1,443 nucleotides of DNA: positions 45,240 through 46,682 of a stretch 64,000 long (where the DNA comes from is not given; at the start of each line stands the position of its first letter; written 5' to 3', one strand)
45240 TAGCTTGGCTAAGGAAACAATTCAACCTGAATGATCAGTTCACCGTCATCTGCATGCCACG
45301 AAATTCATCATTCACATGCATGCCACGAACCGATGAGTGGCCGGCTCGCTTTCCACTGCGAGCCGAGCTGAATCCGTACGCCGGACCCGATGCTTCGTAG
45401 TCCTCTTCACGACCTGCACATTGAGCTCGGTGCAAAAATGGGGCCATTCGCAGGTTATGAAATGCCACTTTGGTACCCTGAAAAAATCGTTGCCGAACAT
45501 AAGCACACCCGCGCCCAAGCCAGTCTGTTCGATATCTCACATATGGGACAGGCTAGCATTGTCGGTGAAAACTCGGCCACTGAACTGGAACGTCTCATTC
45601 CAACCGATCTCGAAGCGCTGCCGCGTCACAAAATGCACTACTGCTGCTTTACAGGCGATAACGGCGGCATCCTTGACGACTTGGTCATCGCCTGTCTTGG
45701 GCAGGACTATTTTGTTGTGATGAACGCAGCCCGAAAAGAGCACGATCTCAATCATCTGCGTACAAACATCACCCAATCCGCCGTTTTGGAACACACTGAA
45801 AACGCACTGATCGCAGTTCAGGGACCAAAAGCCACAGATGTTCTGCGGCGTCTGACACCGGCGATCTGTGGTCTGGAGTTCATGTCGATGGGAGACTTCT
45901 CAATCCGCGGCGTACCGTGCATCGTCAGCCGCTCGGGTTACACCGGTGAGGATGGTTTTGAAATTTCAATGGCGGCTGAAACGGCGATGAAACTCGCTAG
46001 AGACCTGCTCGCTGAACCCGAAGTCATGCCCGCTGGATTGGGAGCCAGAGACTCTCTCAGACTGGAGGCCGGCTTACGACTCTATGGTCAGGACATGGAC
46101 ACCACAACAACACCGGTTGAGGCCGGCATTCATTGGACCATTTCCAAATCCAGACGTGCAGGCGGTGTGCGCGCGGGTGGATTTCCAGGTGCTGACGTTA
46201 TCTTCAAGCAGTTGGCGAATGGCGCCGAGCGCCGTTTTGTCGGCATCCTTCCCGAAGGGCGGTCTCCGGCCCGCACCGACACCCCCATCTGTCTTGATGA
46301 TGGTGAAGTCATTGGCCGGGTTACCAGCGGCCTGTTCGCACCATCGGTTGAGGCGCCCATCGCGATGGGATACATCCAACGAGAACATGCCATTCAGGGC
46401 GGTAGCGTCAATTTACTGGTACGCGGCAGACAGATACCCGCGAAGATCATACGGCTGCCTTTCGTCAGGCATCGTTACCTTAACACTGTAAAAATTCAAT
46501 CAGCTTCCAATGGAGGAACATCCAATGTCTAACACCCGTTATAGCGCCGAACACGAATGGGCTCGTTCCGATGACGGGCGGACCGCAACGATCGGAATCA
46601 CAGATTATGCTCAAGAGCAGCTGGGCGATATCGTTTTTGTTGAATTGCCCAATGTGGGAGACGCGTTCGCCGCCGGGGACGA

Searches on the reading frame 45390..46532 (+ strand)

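Call 27: search_protein_families(library=pfam, proteins=[window:45390-46532:+], max_evalue=0.001)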
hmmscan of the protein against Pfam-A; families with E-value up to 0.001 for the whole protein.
window:45390-46532:+ (380 aa): 2 families
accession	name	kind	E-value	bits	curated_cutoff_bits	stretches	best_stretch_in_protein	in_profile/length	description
PF01571.26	GCV_T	-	9.3e-84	281.1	25.6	1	6-250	1-255/255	Aminomethyltransferase folate-binding domain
PF08669.17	GCV_T_C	-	2.9e-18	66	25.9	1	281-359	1-79/80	Glycine cleavage T-protein C-terminal barrel domain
